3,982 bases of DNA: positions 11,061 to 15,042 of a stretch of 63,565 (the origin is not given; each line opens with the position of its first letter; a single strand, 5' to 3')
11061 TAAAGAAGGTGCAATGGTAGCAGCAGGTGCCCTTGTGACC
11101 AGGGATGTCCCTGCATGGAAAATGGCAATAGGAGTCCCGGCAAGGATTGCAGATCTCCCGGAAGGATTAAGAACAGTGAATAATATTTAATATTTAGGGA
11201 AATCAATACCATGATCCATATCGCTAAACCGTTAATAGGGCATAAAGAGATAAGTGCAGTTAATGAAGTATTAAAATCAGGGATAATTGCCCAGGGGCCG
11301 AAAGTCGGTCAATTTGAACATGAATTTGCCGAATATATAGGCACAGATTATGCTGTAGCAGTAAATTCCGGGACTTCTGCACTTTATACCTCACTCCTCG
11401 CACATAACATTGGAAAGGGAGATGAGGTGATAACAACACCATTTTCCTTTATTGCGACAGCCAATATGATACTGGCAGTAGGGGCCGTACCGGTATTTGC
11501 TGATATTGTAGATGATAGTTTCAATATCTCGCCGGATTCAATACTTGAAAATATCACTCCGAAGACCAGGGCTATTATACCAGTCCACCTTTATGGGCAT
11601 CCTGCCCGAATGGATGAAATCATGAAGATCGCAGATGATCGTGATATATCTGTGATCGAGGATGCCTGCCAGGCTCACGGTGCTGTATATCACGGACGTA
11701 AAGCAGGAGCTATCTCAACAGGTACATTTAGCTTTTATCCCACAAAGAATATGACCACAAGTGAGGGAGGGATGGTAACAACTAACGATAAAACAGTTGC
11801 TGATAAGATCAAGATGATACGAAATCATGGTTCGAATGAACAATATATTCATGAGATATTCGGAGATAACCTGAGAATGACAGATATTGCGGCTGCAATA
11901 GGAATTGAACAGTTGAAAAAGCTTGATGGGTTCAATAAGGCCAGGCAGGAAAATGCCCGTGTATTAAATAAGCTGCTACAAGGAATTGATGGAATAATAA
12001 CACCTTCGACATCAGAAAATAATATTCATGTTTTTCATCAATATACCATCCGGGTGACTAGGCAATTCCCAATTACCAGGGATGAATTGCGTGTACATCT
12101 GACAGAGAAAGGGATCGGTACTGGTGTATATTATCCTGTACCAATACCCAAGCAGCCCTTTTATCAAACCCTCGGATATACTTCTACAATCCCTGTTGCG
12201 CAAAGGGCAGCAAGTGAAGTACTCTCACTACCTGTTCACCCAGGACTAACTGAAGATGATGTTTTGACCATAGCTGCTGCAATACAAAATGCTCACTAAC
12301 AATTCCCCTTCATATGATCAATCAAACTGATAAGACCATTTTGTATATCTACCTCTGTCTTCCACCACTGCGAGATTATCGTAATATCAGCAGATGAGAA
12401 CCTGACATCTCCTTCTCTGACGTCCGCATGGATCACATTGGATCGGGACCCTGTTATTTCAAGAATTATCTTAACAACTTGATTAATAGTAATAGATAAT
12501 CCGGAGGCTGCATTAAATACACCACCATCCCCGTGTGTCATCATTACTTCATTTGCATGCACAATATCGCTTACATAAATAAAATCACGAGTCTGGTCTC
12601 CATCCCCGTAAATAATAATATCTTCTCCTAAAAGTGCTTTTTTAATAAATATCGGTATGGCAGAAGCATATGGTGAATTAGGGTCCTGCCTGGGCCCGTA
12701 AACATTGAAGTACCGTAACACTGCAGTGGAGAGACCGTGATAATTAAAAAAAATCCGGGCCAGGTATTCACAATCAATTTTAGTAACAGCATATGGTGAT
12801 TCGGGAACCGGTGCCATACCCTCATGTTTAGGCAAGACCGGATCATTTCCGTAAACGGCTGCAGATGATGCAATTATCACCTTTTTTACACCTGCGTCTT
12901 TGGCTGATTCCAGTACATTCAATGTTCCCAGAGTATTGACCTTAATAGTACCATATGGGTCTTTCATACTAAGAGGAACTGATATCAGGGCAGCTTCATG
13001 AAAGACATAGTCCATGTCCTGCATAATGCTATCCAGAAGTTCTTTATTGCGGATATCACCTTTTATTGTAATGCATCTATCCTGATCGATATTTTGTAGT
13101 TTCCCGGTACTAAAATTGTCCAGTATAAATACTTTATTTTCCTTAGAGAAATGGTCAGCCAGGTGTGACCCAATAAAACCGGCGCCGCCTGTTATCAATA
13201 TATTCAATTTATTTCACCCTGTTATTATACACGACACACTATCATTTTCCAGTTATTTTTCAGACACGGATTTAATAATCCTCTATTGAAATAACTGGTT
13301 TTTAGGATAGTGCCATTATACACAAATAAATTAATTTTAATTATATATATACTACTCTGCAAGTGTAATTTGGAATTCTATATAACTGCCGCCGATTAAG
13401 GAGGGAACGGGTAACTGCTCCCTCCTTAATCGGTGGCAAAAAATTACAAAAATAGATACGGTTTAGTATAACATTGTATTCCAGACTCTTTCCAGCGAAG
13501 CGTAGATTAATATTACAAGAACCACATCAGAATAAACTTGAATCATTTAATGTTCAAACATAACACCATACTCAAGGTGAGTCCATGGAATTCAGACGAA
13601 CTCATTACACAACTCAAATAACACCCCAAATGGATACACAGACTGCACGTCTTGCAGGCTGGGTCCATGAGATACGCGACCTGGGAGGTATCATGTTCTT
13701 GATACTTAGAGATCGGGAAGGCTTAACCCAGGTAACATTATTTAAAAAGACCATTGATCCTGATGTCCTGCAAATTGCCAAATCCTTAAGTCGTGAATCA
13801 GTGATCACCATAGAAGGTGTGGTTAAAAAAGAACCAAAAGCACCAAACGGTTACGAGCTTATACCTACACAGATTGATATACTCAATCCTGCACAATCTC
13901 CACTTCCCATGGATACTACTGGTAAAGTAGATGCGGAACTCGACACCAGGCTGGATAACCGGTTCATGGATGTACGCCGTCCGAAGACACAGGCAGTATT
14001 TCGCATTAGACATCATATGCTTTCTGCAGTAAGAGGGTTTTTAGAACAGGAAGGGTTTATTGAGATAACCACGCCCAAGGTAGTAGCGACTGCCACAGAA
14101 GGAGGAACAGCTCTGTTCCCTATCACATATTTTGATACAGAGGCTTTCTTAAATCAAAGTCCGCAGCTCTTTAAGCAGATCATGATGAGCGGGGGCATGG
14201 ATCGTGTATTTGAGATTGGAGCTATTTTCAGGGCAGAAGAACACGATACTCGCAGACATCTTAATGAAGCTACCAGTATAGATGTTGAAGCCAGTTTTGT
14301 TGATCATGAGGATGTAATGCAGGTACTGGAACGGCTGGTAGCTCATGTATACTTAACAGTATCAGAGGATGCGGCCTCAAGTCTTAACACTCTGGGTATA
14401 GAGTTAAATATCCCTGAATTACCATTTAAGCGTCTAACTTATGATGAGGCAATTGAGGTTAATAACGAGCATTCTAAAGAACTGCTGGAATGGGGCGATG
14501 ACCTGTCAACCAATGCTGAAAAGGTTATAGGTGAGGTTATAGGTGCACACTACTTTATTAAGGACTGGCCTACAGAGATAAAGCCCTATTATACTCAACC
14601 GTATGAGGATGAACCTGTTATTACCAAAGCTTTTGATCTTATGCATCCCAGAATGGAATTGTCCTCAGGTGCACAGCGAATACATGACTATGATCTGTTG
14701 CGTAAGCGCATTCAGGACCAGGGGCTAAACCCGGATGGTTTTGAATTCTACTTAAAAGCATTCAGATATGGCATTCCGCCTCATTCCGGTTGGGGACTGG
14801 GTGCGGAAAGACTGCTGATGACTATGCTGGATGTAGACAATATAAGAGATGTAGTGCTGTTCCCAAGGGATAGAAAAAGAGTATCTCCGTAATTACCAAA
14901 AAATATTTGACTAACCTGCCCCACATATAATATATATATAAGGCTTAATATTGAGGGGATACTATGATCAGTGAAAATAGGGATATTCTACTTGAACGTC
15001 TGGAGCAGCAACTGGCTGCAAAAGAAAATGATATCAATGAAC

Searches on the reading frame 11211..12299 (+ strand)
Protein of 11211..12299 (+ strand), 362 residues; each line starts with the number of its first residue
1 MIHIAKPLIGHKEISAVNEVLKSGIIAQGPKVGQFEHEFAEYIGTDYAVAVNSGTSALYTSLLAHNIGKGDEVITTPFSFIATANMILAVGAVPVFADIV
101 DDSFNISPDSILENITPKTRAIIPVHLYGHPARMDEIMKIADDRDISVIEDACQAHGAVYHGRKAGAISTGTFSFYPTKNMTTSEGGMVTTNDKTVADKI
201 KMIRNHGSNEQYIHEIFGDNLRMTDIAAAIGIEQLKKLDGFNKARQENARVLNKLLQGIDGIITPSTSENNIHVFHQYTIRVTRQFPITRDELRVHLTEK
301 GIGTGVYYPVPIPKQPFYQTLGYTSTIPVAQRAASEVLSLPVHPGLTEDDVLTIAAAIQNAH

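Call 82: search_protein_families(library=pfam, max_evalue=0.0001, proteins=[window:11211-12299:+])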
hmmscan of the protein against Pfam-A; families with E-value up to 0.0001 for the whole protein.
window:11211-12299:+ (362 aa): 2 families
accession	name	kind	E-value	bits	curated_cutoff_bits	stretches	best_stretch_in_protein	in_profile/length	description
PF01041.23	DegT_DnrJ_EryC1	-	1.2e-131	439.7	19.8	1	9-359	3-360/360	DegT/DnrJ/EryC1/StrS aminotransferase family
PF01212.27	Beta_elim_lyase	-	1.4e-08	34.9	27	1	27-272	29-281/288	Beta-eliminating lyase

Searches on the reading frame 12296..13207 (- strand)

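Call 82: search_protein_families(library=pfam, max_evalue=0.0001, proteins=[window:12296-13207:-])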
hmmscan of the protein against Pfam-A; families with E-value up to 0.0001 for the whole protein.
window:12296-13207:- (303 aa): 7 families
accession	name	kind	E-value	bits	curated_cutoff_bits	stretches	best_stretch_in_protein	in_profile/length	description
PF01370.27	Epimerase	-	2.2e-59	201.3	20.9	1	3-233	1-239/240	NAD dependent epimerase/dehydratase family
PF16363.11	GDP_Man_Dehyd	-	3.4e-53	181.7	27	1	4-258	1-272/332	GDP-mannose 4,6 dehydratase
PF01073.25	3Beta_HSD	-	1.1e-24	87.4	22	1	4-218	1-224/280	3-beta hydroxysteroid dehydrogenase/isomerase family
PF02719.21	Polysacc_synt_2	-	3.4e-21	76.1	20.2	1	3-257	1-252/293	Polysaccharide biosynthesis protein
PF07993.18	NAD_binding_4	-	8.1e-10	38.7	20.1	1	41-175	59-210/258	Male sterility protein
PF04321.23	RmlD_sub_bind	-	1.2e-09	38.1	27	1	1-172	1-154/287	RmlD substrate binding domain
PF13460.12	NAD_binding_10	-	5.6e-08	33.3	27.2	1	7-122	1-105/184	NAD(P)H-binding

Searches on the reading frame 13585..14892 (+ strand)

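Call 82: search_protein_families(library=pfam, max_evalue=0.0001, proteins=[window:13585-14892:+])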
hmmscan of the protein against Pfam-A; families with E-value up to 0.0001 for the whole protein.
window:13585-14892:+ (435 aa): 2 families
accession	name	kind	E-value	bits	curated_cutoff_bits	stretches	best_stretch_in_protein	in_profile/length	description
PF00152.25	tRNA-synt_2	-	2.4e-92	309.8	25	1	120-429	3-307/308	tRNA synthetases class II (D, K and N)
PF01336.31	tRNA_anti-codon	-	3.5e-17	62.6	27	1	22-100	2-75/75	OB-fold nucleic acid binding domain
